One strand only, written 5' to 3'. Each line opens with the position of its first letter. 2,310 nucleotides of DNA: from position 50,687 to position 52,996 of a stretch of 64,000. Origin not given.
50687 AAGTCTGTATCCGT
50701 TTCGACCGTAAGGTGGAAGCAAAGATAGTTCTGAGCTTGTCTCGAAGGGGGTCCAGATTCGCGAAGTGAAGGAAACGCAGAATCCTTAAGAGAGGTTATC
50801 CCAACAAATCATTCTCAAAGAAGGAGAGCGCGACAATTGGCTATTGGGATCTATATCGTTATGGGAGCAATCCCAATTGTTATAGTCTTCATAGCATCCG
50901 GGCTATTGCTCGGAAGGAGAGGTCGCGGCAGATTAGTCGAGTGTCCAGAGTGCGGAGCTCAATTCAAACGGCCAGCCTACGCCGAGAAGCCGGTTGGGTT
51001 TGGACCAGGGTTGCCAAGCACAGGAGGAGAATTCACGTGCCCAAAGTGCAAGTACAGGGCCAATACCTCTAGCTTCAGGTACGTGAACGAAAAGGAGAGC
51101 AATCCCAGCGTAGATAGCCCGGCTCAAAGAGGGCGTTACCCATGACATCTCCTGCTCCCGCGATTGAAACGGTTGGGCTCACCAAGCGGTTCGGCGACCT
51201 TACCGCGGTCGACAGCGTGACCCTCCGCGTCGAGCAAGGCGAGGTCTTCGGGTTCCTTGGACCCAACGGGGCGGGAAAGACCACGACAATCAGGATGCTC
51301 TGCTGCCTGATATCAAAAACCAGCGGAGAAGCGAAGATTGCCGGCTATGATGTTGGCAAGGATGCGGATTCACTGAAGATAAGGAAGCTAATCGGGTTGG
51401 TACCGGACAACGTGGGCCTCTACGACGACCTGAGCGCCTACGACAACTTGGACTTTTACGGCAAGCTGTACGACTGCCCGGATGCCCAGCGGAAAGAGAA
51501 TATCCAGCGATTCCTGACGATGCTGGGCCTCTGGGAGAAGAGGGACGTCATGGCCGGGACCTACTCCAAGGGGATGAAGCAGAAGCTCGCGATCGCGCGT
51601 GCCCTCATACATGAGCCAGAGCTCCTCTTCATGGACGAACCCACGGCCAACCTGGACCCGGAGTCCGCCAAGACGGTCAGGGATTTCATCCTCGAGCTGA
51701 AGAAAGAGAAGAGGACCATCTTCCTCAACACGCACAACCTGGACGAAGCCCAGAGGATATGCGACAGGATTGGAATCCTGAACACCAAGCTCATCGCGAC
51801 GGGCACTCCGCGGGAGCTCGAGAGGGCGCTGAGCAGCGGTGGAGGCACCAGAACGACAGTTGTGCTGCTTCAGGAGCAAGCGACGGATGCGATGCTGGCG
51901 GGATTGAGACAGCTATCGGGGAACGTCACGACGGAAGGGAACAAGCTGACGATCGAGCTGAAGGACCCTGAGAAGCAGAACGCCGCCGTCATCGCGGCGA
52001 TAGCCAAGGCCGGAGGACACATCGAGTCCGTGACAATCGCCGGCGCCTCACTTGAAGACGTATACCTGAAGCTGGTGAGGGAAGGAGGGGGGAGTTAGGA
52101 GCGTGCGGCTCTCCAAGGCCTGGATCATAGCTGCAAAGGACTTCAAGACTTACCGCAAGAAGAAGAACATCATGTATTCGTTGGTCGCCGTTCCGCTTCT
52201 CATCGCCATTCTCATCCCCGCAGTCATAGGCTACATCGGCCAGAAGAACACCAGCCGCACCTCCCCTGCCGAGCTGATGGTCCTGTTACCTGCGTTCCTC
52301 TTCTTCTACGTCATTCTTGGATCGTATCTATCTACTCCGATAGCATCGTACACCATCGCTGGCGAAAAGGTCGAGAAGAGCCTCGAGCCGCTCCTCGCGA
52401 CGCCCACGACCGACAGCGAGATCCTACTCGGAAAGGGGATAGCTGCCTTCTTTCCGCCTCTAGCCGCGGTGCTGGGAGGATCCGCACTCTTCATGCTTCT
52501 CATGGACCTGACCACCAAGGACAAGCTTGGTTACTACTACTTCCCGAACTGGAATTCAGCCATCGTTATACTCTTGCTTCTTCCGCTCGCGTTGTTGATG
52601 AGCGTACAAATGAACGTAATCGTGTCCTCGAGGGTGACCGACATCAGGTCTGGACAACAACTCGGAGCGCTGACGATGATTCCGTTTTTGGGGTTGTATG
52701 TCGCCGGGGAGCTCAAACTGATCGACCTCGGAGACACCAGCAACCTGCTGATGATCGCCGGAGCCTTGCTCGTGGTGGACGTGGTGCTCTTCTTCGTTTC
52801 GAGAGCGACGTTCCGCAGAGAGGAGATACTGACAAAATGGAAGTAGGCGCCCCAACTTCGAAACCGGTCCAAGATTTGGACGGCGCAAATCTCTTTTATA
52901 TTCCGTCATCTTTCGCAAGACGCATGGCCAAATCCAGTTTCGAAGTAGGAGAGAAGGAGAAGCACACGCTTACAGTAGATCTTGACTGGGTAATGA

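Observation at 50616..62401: Conserved ~21-nt motif (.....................) punctuating single-gene units: cassette-like array, regulon signal, or decayed tRNA-derived att sites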

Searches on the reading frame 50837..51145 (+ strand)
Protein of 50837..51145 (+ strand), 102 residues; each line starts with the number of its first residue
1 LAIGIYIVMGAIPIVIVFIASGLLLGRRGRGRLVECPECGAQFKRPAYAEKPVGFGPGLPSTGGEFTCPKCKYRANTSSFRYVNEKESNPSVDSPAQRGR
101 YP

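Call 8: search_protein_families(library=pfam, proteins=[window:50837-51145:+], max_evalue=0.01)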
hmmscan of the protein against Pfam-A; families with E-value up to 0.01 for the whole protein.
window:50837-51145:+ (102 aa): 9 families
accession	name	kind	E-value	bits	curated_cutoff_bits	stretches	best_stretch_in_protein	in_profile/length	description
PF25206.1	DUF7836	-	5.8e-05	23.3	26.7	1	35-80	9-45/59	Domain of unknown function (DUF7836)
PF13717.11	Zn_ribbon_4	-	9.7e-05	22.7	30.3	0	29-44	21-36/36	zinc-ribbon domain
PF13465.12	zf-H2C2_2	-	0.00052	20.7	40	0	34-45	15-26/26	Zinc-finger double domain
PF23455.1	DUF7129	-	0.0012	19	30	0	31-42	25-36/45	Domain of unknown function (DUF7129)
PF21957.2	Zn_ribbon_16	-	0.002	18.5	27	0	65-90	14-36/65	Zinc beta-ribbon finger, putative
PF23499.1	YnfU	-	0.0065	16.8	27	0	67-79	18-30/49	YnfU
PF21344.3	Zn_ribbon_LysW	-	0.0084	16.2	27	0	31-42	19-30/46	Alpha-aminoadipate carrier protein LysW-like, globular domain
PF13248.11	Zn_ribbon_3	-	0.0091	15.9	27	0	34-43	3-11/26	zinc-ribbon domain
PF14353.12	CpXC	-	0.0099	16.3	25.4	0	65-84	37-57/121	CpXC protein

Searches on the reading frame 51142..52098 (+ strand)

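Call 8: search_protein_families(library=pfam, proteins=[window:51142-52098:+], max_evalue=0.01)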
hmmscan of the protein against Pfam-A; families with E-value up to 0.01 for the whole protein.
window:51142-52098:+ (318 aa): 6 families
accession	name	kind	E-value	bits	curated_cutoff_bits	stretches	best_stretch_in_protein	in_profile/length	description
PF00005.33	ABC_tran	-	2e-30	106.6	25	1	24-169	2-137/137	ABC transporter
PF13304.12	AAA_21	-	4.1e-12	47.2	27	1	136-199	233-299/304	AAA domain, putative AbiEii toxin, Type IV TA system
PF13732.12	DrrA1-3_C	-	3.1e-06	28.2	27.4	1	239-312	16-81/81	ATP-binding protein DrrA1-3-like, C-terminal domain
PF13175.12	AAA_15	-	0.00089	19.4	32.1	0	158-199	328-370/374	AAA ATPase domain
PF01656.29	CbiA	-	0.0057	17.1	25.4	1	43-144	9-54/125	CobQ/CobB/MinD/ParA nucleotide binding domain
PF13476.12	AAA_23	-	0.006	17.7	27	0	34-60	20-46/201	AAA domain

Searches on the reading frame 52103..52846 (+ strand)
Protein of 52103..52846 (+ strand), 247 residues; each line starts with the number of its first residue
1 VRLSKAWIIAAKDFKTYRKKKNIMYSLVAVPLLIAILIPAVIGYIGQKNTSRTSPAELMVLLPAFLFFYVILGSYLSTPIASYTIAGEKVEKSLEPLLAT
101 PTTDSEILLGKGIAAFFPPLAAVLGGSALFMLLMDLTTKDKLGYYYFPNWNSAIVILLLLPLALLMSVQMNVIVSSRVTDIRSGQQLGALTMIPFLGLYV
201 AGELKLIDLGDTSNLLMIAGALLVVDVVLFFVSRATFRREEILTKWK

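Call 8: search_protein_families(library=pfam, proteins=[window:52103-52846:+], max_evalue=0.01)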
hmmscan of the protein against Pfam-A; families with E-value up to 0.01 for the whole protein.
window:52103-52846:+ (247 aa): 4 families
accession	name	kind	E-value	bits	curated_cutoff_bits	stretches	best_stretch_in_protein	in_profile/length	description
PF12679.13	ABC2_membrane_2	-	2.1e-08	34.2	27.2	1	7-168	1-170/283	ABC-2 family transporter protein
PF01061.29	ABC2_membrane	-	3.4e-07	30.4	26.9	1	7-196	4-174/211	ABC-2 type transporter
PF12698.13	ABC2_membrane_3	-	4.1e-06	26.6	31.6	1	64-202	163-289/347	ABC-2 family transporter protein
PF12730.13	ABC2_membrane_4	-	1.4e-05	25.6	27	1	19-175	10-168/179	ABC-2 family transporter protein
